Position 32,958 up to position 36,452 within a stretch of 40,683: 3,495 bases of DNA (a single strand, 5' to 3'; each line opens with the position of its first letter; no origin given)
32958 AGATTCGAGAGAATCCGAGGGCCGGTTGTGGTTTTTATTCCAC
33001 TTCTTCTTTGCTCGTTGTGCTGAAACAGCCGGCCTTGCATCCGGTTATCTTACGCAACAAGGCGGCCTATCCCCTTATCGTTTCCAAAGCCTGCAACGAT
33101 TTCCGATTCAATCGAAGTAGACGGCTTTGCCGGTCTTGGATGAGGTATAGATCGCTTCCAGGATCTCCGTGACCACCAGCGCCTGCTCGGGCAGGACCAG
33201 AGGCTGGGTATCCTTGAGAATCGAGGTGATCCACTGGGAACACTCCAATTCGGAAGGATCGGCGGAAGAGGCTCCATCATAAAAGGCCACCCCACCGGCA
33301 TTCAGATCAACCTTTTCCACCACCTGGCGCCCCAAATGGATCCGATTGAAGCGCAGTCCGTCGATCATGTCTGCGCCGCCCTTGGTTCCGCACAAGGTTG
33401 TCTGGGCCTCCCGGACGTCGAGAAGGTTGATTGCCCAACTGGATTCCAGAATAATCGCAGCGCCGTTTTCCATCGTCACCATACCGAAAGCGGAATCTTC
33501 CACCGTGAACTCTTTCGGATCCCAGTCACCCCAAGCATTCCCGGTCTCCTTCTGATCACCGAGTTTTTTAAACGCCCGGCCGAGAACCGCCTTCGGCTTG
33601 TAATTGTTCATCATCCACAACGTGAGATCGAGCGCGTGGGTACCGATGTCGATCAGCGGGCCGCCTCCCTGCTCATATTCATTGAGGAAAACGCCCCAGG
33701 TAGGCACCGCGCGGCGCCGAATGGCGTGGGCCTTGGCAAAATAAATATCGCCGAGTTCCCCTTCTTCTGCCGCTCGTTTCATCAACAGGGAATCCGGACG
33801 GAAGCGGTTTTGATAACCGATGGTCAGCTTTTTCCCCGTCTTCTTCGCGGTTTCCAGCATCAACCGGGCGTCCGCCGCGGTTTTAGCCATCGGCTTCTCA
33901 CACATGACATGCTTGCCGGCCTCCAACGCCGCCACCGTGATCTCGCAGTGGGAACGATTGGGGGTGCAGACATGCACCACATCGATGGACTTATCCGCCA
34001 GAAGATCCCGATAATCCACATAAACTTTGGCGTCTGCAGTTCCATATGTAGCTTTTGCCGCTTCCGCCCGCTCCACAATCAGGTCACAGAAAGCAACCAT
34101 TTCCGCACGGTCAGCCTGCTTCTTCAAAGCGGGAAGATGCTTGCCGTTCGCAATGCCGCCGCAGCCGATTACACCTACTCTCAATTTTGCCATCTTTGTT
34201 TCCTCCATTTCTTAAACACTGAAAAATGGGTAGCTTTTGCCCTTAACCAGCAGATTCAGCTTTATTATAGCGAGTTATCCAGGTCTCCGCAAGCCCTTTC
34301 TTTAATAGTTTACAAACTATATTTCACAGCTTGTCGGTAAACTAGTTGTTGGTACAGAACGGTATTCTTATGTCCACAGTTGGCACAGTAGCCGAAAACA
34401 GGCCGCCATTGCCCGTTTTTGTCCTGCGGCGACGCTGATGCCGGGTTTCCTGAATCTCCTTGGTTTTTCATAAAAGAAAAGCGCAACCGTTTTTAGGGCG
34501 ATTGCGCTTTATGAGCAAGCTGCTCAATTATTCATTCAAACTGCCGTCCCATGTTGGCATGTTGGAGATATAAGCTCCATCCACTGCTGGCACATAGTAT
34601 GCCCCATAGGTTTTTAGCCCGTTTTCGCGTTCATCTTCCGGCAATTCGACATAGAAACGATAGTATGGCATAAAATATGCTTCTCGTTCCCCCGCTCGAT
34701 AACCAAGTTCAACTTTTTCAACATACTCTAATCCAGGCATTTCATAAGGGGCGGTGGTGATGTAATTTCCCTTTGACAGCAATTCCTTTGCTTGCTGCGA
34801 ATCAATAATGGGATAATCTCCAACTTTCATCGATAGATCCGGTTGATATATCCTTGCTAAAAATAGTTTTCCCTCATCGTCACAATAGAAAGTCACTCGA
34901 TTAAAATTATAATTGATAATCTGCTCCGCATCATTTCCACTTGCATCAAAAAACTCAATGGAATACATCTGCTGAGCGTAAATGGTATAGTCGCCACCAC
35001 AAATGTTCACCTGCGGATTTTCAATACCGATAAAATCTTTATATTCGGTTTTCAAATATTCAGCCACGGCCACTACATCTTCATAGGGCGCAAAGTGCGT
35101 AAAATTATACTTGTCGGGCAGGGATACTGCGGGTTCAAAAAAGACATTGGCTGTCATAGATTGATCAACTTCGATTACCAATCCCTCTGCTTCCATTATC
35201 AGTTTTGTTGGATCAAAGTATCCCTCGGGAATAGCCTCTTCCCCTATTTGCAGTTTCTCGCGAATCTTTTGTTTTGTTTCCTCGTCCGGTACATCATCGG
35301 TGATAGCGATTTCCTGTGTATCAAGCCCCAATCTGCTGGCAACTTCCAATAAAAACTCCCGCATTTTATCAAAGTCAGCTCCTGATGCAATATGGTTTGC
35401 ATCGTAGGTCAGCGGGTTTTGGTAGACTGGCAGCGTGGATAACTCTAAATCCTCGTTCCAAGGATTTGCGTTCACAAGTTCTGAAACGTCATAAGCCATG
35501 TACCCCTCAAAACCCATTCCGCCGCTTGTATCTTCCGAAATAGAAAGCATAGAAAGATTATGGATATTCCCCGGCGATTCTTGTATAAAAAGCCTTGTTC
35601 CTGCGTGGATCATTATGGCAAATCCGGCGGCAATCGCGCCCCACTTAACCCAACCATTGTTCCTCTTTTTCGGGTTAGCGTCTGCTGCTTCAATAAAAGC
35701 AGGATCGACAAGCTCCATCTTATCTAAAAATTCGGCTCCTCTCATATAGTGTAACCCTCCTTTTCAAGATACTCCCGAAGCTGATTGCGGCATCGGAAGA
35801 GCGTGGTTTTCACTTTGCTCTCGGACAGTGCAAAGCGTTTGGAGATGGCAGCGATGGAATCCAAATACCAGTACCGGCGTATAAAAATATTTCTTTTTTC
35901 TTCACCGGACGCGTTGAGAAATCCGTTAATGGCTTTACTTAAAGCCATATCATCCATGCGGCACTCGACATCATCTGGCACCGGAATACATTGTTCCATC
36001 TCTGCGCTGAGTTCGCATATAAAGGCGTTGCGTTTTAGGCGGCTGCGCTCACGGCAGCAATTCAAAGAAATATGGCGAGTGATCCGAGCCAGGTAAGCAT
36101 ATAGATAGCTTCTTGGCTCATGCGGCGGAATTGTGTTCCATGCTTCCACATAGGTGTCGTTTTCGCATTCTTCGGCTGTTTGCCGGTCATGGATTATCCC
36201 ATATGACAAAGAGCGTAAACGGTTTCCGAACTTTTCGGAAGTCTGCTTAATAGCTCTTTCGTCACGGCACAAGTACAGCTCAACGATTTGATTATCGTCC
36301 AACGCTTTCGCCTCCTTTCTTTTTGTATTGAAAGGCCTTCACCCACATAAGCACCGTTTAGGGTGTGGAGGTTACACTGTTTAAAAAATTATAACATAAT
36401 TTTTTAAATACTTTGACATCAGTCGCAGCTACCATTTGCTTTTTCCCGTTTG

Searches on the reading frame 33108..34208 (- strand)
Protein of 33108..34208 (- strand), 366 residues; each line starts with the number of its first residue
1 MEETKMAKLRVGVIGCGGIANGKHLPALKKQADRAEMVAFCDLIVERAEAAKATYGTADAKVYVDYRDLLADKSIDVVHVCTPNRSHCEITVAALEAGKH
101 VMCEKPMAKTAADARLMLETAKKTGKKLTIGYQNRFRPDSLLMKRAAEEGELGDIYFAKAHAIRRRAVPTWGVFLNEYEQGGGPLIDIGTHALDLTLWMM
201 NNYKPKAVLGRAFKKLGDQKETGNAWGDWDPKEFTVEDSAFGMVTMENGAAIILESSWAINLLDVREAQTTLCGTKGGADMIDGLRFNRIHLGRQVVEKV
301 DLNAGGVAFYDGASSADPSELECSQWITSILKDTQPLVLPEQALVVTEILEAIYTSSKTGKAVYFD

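Call 11: search_protein_families(library=pfam, proteins=[window:33108-34208:-], max_evalue=0.001)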
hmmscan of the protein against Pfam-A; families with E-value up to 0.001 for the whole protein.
window:33108-34208:- (366 aa): 4 families
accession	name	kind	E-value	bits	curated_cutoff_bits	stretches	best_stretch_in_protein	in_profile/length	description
PF01408.29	GFO_IDH_MocA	-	3.4e-32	112.1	24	1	9-132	1-120/120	Oxidoreductase family, NAD-binding Rossmann fold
PF22725.1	GFO_IDH_MocA_C3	-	2.2e-18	66.9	27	1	143-278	4-122/124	GFO/IDH/MocA C-terminal domain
PF02894.22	GFO_IDH_MocA_C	-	5e-16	59.6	22.9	1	145-363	2-216/218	Oxidoreductase family, C-terminal alpha/beta domain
PF03447.22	NAD_binding_3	-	1.2e-06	29.6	24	1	15-128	1-113/116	Homoserine dehydrogenase, NAD binding domain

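Call 56: find_encoding_contigs(protein=window:33108-34193:-, flank=7000, max_places=10)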
Protein window:33108-34193:- (361 aa): 14 contigs read that carry it; 10 places shown.
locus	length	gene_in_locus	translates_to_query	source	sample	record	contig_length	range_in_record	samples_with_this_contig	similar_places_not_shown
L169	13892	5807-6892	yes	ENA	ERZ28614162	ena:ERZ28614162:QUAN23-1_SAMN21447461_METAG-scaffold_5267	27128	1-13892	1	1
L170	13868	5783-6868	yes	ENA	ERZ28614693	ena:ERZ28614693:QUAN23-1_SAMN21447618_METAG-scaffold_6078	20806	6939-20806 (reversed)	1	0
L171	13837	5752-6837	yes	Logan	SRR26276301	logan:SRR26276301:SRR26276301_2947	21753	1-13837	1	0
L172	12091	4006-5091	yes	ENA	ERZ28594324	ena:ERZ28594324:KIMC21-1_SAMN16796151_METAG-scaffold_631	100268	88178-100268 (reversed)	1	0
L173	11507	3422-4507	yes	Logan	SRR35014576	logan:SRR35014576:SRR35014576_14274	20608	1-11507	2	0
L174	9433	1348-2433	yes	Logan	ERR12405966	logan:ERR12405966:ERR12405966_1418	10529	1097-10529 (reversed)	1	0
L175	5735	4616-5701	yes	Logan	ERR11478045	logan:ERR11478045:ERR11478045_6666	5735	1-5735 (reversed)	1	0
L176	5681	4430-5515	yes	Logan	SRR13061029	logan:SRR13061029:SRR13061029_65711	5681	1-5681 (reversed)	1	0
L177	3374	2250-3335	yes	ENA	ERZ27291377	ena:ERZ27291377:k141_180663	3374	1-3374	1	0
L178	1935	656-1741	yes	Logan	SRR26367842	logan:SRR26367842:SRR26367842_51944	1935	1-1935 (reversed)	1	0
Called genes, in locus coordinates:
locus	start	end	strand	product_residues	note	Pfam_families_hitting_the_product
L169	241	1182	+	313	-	PF12146:Hydrolase_4, PF00561:Abhydrolase_1, PF12697:Abhydrolase_6 (weak)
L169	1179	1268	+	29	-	-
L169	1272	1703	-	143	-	PF00011:HSP20, PF17886:ArsA_HSP20 (faint)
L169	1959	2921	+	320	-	PF00890:FAD_binding_2 (faint), PF01266:DAO (weak), PF01494:FAD_binding_3 (faint), PF01946:Thi4 (faint), PF07992:Pyr_redox_2, PF12831:FAD_oxidored (faint), PF13738:Pyr_redox_3, PF00070:Pyr_redox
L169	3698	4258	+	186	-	-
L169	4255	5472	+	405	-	-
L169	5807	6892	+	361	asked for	PF01408:GFO_IDH_MocA, PF03447:NAD_binding_3 (weak), PF22725:GFO_IDH_MocA_C3, PF02894:GFO_IDH_MocA_C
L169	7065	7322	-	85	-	-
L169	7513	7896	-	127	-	PF19776:DUF6262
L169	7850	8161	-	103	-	PF00589:Phage_integrase (weak)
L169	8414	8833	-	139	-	PF14689:SPOB_a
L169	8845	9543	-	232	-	PF00072:Response_reg, PF04397:LytTR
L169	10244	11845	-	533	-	PF03109:ABC1, PF27536:UbiB_helical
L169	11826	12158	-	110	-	-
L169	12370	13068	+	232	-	PF00072:Response_reg, PF00486:Trans_reg_C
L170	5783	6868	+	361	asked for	PF01408:GFO_IDH_MocA, PF03447:NAD_binding_3 (weak), PF22725:GFO_IDH_MocA_C3, PF02894:GFO_IDH_MocA_C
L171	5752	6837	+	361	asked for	PF01408:GFO_IDH_MocA, PF03447:NAD_binding_3 (weak), PF22725:GFO_IDH_MocA_C3, PF02894:GFO_IDH_MocA_C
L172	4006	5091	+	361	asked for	PF01408:GFO_IDH_MocA, PF03447:NAD_binding_3 (weak), PF22725:GFO_IDH_MocA_C3, PF02894:GFO_IDH_MocA_C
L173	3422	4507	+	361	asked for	PF01408:GFO_IDH_MocA, PF03447:NAD_binding_3 (weak), PF22725:GFO_IDH_MocA_C3, PF02894:GFO_IDH_MocA_C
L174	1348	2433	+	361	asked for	PF01408:GFO_IDH_MocA, PF03447:NAD_binding_3 (weak), PF22725:GFO_IDH_MocA_C3, PF02894:GFO_IDH_MocA_C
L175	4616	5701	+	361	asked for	PF01408:GFO_IDH_MocA, PF03447:NAD_binding_3 (weak), PF22725:GFO_IDH_MocA_C3, PF02894:GFO_IDH_MocA_C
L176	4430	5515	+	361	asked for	PF01408:GFO_IDH_MocA, PF03447:NAD_binding_3 (weak), PF22725:GFO_IDH_MocA_C3, PF02894:GFO_IDH_MocA_C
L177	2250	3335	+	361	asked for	PF01408:GFO_IDH_MocA, PF03447:NAD_binding_3 (weak), PF22725:GFO_IDH_MocA_C3, PF02894:GFO_IDH_MocA_C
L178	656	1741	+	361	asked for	PF01408:GFO_IDH_MocA, PF03447:NAD_binding_3 (weak), PF22725:GFO_IDH_MocA_C3, PF02894:GFO_IDH_MocA_C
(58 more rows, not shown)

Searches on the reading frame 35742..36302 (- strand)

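Call 11: search_protein_families(library=pfam, proteins=[window:35742-36302:-], max_evalue=0.001)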
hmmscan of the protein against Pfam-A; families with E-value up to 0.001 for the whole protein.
window:35742-36302:- (186 aa): 1 family
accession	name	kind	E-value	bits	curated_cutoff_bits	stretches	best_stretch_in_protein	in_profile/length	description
PF04542.20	Sigma70_r2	-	0.00012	22.3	24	1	24-88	4-70/71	Sigma-70 region 2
